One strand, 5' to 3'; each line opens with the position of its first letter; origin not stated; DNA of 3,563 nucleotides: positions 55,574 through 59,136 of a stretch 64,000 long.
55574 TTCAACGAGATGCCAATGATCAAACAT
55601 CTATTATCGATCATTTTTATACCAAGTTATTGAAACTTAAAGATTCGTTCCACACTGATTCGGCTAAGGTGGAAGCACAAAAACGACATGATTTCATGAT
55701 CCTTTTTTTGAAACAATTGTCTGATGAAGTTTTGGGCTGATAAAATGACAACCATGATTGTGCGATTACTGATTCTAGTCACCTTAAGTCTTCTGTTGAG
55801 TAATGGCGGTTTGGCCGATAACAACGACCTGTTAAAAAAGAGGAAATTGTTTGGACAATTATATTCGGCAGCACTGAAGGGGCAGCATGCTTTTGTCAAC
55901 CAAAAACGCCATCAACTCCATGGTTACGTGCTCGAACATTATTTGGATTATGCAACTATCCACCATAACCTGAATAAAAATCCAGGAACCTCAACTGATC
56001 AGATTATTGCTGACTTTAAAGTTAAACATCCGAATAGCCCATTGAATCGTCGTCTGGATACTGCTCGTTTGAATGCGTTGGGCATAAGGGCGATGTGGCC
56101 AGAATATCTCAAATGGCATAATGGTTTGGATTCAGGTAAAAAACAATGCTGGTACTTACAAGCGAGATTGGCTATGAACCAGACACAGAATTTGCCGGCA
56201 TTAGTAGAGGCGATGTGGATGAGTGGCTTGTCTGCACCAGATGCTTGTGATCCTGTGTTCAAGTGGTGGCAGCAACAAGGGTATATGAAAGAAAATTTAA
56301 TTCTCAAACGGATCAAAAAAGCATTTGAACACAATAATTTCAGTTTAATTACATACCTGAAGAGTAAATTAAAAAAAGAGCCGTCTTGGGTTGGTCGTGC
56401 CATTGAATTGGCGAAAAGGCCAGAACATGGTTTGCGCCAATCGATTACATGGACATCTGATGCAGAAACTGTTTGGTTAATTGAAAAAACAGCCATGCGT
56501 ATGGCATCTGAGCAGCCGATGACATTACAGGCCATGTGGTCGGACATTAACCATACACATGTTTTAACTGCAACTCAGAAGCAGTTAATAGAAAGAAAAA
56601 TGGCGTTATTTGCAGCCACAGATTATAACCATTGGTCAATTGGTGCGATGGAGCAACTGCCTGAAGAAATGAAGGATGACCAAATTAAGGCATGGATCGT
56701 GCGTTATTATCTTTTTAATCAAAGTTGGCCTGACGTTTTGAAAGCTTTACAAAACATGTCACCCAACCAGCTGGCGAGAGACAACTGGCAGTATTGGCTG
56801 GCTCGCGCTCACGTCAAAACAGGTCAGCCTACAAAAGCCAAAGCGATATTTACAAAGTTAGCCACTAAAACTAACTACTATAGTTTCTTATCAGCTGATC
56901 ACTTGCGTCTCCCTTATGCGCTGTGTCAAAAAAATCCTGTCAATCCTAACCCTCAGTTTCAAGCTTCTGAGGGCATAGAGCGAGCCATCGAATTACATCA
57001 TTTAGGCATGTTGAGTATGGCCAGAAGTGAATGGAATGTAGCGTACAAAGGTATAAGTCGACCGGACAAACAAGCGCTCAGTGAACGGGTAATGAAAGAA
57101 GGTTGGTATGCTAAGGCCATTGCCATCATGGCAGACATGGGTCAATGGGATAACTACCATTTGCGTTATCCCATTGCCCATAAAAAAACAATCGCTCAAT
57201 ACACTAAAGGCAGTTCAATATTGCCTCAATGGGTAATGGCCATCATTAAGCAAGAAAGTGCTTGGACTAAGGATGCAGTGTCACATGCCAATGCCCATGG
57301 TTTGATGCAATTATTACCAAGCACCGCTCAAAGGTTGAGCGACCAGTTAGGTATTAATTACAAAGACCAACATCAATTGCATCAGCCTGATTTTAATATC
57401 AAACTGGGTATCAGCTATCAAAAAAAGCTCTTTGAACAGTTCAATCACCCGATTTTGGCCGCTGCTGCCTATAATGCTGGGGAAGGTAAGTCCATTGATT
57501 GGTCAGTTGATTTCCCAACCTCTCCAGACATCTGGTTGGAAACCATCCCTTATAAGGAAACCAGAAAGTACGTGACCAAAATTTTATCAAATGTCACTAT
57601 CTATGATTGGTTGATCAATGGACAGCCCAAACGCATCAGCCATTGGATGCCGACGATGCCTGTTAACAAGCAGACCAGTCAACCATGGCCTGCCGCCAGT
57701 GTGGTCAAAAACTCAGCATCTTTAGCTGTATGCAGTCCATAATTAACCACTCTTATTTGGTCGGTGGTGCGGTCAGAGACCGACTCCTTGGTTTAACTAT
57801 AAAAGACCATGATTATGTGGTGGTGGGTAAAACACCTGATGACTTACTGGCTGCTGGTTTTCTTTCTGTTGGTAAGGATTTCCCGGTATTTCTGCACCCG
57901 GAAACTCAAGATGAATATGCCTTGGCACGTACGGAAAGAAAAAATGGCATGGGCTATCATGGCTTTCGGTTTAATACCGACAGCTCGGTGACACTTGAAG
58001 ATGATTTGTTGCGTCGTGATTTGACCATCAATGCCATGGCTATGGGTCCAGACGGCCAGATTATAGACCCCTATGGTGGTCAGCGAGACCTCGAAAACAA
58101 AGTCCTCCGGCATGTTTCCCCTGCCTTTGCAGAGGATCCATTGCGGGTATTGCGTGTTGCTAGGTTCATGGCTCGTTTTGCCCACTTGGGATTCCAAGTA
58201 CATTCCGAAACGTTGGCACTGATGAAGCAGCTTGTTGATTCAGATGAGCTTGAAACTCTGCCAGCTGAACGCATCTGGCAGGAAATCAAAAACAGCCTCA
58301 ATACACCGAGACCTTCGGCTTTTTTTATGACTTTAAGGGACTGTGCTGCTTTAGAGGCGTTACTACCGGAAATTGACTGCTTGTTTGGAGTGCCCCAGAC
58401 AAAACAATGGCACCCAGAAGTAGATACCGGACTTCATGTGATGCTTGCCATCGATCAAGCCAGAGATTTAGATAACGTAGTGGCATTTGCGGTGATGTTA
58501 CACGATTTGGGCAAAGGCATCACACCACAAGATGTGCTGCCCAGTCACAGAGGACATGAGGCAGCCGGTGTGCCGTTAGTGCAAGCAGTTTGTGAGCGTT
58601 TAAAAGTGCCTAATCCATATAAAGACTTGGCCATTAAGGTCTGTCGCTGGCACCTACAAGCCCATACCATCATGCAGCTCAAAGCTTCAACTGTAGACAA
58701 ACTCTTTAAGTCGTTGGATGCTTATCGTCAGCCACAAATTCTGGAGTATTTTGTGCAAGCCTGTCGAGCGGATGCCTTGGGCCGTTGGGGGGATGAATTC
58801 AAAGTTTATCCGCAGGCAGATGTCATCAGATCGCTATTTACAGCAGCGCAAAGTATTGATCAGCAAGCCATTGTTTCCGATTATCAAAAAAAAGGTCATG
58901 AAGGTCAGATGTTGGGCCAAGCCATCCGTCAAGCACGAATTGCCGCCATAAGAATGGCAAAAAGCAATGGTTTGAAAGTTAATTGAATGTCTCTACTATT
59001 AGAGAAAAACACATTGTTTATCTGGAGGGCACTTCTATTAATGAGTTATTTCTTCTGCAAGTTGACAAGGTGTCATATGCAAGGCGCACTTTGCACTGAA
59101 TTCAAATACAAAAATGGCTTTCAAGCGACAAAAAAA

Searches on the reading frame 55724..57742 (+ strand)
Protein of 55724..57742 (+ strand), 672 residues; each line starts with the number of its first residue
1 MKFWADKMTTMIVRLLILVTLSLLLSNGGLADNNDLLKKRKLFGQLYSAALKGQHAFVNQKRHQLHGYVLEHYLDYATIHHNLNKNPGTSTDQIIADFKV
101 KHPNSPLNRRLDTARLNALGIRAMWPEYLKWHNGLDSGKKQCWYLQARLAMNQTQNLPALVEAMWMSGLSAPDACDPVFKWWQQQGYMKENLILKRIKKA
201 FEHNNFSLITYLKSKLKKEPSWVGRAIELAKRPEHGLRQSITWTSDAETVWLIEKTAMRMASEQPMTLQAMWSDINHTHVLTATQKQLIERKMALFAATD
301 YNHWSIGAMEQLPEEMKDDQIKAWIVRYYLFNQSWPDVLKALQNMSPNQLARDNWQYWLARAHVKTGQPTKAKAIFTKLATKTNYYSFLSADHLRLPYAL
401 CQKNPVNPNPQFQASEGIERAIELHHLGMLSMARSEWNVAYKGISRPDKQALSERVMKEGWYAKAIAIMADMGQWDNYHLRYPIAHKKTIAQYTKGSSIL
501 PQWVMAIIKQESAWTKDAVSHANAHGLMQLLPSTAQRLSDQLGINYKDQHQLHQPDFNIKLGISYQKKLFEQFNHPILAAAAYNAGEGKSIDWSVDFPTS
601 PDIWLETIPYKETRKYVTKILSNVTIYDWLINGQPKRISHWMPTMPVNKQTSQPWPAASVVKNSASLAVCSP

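Call 30: search_protein_families(library=pfam, max_evalue=0.000001, proteins=[window:55724-57742:+])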
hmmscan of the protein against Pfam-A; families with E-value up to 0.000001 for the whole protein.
window:55724-57742:+ (672 aa): 2 families
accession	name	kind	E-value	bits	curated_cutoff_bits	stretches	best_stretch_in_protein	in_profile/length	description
PF01464.25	SLT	-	7.4e-27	93.7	21.3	1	490-594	3-105/117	Transglycosylase SLT domain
PF14718.12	SLT_L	-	2.6e-11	44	25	1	413-477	3-67/68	Soluble lytic murein transglycosylase L domain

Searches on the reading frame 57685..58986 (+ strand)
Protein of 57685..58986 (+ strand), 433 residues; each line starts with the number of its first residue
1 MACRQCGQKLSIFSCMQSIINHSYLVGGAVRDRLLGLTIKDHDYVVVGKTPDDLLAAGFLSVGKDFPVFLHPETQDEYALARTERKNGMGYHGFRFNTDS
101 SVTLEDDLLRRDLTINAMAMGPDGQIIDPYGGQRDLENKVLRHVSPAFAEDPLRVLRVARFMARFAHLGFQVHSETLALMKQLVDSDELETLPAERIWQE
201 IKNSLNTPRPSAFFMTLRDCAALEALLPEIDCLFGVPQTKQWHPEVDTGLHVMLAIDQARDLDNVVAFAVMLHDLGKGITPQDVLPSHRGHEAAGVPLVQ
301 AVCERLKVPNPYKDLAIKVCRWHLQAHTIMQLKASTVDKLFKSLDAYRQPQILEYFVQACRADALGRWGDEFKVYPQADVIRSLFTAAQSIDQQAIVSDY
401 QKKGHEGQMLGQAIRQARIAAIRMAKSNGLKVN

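Call 71: search_protein_families(library=pfam, max_evalue=0.00001, proteins=[window:57685-58986:+])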
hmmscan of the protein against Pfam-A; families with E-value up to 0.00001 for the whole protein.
window:57685-58986:+ (433 aa): 3 families
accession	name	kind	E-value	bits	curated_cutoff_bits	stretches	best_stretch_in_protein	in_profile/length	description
PF01743.26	PolyA_pol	-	1.2e-19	71.3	23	1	24-142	2-126/126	Poly A polymerase head domain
PF12627.12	PolyA_pol_RNAbd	-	6.8e-12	45.4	22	1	169-231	1-61/64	Probable RNA and SrmB- binding site of polymerase A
PF01966.28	HD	-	1.8e-06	28.7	22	1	258-365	15-113/116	HD domain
